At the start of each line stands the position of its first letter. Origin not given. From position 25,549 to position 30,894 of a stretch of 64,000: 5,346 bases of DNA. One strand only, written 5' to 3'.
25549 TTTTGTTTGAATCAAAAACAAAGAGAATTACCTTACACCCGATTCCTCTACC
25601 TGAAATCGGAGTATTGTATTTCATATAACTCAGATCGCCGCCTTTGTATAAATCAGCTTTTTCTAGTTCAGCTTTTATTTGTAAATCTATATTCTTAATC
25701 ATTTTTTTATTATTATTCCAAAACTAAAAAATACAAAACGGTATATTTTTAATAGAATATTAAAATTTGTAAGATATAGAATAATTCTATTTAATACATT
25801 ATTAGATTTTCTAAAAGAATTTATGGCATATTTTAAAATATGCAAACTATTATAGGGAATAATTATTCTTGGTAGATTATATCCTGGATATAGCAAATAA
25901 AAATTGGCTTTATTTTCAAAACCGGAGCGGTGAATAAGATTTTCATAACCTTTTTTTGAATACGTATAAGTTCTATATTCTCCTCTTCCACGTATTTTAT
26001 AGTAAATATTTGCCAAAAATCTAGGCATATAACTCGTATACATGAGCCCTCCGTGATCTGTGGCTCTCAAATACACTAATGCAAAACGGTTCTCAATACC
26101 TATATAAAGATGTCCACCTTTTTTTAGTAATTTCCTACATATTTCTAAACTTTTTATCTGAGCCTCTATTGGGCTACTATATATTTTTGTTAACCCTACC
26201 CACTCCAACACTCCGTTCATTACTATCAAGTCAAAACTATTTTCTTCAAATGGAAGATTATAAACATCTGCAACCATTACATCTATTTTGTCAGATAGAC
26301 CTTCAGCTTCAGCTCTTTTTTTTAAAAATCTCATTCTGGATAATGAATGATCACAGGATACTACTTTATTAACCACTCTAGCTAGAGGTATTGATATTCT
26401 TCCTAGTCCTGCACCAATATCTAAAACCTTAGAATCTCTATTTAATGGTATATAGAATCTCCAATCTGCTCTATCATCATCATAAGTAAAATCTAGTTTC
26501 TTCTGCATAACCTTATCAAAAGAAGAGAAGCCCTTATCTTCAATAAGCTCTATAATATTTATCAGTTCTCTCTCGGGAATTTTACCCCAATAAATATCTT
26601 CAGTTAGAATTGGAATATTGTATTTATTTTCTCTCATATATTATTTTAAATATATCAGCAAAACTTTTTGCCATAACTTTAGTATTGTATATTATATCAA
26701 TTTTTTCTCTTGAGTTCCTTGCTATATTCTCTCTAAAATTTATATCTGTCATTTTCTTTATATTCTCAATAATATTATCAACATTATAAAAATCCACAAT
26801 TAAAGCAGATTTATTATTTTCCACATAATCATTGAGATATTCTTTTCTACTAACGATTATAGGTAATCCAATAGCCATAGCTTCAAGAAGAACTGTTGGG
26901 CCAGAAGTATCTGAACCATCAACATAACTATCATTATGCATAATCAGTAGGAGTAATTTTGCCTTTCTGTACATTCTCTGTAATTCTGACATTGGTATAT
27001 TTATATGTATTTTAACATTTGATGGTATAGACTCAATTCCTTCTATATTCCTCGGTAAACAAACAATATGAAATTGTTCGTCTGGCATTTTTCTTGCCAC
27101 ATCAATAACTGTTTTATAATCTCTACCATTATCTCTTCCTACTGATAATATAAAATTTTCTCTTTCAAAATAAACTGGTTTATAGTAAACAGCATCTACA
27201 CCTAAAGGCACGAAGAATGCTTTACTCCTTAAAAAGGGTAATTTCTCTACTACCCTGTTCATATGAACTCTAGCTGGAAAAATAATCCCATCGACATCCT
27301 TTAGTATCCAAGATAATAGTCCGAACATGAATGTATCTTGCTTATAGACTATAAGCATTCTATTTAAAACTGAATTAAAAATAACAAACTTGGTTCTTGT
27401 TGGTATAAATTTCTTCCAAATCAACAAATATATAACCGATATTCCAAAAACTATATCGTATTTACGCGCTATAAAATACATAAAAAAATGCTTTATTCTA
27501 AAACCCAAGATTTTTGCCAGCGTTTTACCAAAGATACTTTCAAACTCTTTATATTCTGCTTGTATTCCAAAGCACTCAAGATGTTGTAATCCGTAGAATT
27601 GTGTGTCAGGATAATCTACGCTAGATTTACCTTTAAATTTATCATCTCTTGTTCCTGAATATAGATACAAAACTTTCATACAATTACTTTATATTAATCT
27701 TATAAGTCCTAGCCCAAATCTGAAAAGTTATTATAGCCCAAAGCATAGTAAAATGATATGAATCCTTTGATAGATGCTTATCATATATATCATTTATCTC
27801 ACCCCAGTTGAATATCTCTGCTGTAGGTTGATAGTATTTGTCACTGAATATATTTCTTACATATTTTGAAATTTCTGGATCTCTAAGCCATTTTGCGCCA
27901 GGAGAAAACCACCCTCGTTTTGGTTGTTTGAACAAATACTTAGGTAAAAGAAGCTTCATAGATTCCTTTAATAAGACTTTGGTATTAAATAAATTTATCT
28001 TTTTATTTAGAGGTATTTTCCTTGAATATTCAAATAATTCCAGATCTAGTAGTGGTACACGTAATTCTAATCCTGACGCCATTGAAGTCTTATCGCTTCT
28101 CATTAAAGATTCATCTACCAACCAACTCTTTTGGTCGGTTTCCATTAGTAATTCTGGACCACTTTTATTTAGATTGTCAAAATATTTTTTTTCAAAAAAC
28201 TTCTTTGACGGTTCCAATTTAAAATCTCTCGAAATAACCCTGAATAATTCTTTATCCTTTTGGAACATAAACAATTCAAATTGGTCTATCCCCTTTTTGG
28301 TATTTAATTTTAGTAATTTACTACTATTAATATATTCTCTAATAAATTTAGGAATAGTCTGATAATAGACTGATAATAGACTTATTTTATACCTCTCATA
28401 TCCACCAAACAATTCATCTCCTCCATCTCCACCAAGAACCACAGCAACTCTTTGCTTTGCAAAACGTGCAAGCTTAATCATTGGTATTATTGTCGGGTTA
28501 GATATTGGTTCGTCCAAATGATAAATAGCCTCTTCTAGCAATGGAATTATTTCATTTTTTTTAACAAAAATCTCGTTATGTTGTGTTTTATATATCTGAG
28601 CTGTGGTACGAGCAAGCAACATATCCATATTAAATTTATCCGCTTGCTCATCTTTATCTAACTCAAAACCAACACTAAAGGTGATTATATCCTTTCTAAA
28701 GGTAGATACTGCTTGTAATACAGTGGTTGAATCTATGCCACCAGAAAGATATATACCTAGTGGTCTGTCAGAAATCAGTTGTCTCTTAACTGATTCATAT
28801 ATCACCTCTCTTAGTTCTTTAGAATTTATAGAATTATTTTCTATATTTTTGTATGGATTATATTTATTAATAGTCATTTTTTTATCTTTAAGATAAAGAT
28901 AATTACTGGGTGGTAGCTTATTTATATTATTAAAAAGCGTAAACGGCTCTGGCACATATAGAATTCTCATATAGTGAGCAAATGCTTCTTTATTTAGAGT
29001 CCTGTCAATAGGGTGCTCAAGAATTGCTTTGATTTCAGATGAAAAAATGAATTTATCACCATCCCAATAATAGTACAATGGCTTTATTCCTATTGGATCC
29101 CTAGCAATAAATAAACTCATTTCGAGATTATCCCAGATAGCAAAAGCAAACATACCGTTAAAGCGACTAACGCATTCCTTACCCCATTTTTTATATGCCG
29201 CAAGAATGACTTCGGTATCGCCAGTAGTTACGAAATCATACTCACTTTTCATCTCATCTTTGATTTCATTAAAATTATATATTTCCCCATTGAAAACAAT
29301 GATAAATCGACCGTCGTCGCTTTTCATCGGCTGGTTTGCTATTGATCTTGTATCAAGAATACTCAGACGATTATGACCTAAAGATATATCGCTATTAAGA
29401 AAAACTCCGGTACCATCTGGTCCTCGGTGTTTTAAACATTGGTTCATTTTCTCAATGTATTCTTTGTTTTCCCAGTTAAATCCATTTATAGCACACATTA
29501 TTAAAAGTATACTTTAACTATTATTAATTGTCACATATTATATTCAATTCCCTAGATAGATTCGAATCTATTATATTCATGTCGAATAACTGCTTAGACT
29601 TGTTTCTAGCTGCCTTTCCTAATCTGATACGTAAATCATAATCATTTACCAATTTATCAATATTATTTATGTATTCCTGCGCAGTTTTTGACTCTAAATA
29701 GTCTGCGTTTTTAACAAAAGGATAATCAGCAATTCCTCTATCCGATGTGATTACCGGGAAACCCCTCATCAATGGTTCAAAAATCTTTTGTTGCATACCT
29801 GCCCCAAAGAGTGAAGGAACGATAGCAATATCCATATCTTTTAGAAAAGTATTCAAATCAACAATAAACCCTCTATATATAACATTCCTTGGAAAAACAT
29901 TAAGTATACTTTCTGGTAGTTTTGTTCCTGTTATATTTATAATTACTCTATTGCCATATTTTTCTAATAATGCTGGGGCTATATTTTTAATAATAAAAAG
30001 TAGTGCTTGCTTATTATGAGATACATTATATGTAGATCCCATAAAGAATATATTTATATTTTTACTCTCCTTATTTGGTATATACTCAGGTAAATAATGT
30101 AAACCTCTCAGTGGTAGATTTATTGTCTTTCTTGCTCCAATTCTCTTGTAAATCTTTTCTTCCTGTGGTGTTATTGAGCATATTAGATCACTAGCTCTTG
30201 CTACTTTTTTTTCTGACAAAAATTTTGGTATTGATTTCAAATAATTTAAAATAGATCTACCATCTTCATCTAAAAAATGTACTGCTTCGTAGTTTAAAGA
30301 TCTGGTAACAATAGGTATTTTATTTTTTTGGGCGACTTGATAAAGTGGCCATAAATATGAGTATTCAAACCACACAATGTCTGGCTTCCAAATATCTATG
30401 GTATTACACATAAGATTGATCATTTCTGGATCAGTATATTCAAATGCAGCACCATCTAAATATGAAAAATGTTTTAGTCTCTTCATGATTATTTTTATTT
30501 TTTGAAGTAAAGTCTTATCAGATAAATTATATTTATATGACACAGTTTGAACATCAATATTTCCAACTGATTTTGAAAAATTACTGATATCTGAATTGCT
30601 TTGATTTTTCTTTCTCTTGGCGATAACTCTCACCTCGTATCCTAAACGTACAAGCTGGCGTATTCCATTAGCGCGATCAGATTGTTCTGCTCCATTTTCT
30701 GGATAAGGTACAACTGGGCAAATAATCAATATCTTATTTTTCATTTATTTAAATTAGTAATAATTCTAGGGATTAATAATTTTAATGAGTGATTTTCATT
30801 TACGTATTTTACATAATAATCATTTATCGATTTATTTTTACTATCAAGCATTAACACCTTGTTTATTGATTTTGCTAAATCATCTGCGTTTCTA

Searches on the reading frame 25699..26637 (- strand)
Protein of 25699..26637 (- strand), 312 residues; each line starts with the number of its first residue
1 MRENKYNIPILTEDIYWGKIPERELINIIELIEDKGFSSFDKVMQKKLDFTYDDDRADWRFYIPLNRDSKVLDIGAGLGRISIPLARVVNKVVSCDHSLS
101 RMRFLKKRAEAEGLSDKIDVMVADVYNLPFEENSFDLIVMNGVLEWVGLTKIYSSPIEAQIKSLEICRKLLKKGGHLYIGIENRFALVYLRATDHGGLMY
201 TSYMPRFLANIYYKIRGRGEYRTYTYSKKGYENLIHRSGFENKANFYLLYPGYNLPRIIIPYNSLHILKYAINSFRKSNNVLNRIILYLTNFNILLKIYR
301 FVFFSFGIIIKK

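Call 13: search_protein_families(library=pfam, proteins=[window:25699-26637:-], max_evalue=0.0001)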
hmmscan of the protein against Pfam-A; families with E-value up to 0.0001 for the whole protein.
window:25699-26637:- (312 aa): 12 families
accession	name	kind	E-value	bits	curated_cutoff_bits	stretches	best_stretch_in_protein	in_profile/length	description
PF08241.18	Methyltransf_11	-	6.6e-17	62.4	21.2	1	72-179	1-95/95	Methyltransferase domain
PF13649.12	Methyltransf_25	-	5.8e-15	56.2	27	1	71-148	1-78/97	Methyltransferase domain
PF13847.12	Methyltransf_31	-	4.1e-14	52.9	27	1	67-180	3-110/145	Methyltransferase domain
PF08242.18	Methyltransf_12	-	2.5e-10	41.4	30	1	72-177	1-98/98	Methyltransferase domain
PF05175.20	MTS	-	2.8e-09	37.3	23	1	65-144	29-108/170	Methyltransferase small domain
PF13489.12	Methyltransf_23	-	5.6e-08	33.1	27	1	65-242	20-161/164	Methyltransferase domain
PF01209.24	Ubie_methyltran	-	6e-08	32.8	20.1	1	67-179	47-151/233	ubiE/COQ5 methyltransferase family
PF03848.20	TehB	-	3e-06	27.2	20.4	1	68-148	31-109/193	Tellurite resistance protein TehB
PF02475.24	TRM5-TYW2_MTfase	-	8.2e-06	26.3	28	1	66-143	35-113/164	TRM5/TYW2 methyltransferase domain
PF02353.26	CMAS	-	3.7e-05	23.6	27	1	65-151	60-144/273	Mycolic acid cyclopropane synthetase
PF00398.26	RrnaAD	-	4.8e-05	23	24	1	65-133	28-93/263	Ribosomal RNA adenine dimethylase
PF09445.16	Methyltransf_15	-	5.4e-05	23.3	22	0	70-128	3-61/165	RNA cap guanine-N2 methyltransferase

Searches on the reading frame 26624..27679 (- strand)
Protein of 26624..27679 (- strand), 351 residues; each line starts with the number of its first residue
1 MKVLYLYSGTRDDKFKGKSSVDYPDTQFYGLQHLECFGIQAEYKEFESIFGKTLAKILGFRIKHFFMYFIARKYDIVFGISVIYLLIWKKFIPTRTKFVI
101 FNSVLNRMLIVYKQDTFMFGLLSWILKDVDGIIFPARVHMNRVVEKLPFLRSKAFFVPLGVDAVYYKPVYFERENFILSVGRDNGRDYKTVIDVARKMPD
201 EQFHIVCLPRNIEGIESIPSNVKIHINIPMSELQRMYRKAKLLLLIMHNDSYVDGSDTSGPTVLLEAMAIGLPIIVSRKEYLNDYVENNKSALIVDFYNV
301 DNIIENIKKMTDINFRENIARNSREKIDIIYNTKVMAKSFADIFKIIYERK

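Call 13: search_protein_families(library=pfam, proteins=[window:26624-27679:-], max_evalue=0.0001)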
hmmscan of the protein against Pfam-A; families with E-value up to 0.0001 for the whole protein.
window:26624-27679:- (351 aa): 3 families
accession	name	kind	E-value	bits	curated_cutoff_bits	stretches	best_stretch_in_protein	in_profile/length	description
PF00534.26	Glycos_transf_1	-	1.3e-15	57.8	26.4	1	173-325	14-171/172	Glycosyl transferases group 1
PF13692.12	Glyco_trans_1_4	-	4.8e-09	37.1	27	1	194-310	23-139/142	Glycosyl transferases group 1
PF13524.12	Glyco_trans_1_2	-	1.7e-05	25.2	25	1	192-327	6-129/144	Glycosyl transferase-like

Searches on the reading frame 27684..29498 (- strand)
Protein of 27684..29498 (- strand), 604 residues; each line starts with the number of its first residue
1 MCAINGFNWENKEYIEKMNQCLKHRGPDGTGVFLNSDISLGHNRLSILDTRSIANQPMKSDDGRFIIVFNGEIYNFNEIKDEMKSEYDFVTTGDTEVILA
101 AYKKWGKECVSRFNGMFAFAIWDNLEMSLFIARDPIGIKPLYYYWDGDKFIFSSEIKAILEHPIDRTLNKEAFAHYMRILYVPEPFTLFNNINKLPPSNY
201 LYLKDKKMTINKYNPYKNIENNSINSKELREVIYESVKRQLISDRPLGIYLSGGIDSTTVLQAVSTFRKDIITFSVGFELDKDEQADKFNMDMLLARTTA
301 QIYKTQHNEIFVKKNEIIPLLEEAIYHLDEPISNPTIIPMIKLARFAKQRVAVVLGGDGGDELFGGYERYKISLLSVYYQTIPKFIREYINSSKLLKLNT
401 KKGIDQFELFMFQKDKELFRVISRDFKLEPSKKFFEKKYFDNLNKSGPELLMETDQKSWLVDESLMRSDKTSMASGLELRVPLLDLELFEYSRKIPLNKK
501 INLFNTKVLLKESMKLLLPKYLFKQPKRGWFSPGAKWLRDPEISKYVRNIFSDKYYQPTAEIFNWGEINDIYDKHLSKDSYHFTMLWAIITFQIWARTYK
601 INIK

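Call 5: search_protein_families(library=ncbifam, proteins=[window:27684-29498:-], max_evalue=0.001)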
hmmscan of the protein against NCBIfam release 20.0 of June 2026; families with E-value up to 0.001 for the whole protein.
window:27684-29498:- (604 aa): 9 families
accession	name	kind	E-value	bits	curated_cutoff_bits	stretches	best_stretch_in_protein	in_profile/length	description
TIGR01536.1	asn_synth_AEB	equivalog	1.2e-133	446.9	267.1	1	2-529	1-516/517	asparagine synthase (glutamine-hydrolyzing)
TIGR03108.1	eps_aminotran_1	hypoth_equivalog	9.3e-123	411.1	816.9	2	10-388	16-396/628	XrtA/PEP-CTERM system amidotransferase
TIGR03104.1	trio_amidotrans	equivalog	5.1e-107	358.5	570.1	1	10-595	15-585/589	N-acetylglutaminylglutamine amidotransferase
NF006949.0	PRK09431.1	equivalog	6.6e-88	295.6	499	3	1-162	1-168/554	asparagine synthase B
NF033535.1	lass_lactam_cya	exception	2.6e-72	244.4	525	2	10-423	15-433/668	lasso peptide isopeptide bond-forming cyclase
NF033561.1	macrolact_Ik_Al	subfamily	1.2e-14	53.8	300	1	104-365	70-332/561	albusnodin/ikarugamycin family macrolactam cyclase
TIGR01134.1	purF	equivalog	1.6e-11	44.2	350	1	34-159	62-199/432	amidophosphoribosyltransferase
NF001484.0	PRK00331.1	subfamily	5.7e-08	31.6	381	1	35-162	64-201/601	isomerizing glutamine--fructose-6-phosphate transaminase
TIGR01135.1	glmS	equivalog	1.7e-07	30.2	418.05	1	36-177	64-216/607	glutamine--fructose-6-phosphate transaminase (isomerizing)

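Call 13: search_protein_families(library=pfam, proteins=[window:27684-29498:-], max_evalue=0.0001)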
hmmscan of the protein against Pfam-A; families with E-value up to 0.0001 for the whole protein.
window:27684-29498:- (604 aa): 4 families
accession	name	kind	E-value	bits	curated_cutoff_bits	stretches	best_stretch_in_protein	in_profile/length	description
PF00733.27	Asn_synthase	-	3.4e-73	247.8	21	1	228-597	1-354/354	Asparagine synthase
PF13537.11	GATase_7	-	5e-46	156.1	25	1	42-160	1-122/123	Glutamine amidotransferase domain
PF13522.11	GATase_6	-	8.8e-43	145.9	27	1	27-155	1-130/130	Glutamine amidotransferase domain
PF12481.13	DUF3700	-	7.4e-05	22.8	27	0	61-158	74-174/228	Aluminium induced protein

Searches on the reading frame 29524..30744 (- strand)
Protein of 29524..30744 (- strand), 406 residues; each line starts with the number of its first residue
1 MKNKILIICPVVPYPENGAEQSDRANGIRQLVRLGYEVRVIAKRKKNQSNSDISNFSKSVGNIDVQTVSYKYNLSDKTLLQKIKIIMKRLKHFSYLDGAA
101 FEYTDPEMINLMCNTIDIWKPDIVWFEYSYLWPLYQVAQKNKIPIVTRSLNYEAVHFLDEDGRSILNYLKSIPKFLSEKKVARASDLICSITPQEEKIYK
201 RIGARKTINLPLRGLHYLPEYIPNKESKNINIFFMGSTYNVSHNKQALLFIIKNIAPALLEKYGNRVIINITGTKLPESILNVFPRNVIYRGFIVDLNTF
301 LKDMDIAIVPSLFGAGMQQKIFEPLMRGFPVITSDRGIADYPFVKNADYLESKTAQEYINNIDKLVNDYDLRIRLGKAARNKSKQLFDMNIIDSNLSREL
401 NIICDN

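Call 13: search_protein_families(library=pfam, proteins=[window:29524-30744:-], max_evalue=0.0001)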
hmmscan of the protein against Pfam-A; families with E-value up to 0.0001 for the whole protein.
window:29524-30744:- (406 aa): 2 families
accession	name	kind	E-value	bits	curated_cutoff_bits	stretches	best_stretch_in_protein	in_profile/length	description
PF13692.12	Glyco_trans_1_4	-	1.7e-12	48.2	27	1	231-368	3-142/142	Glycosyl transferases group 1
PF00534.26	Glycos_transf_1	-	6.9e-07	29.4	26.4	1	286-381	73-171/172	Glycosyl transferases group 1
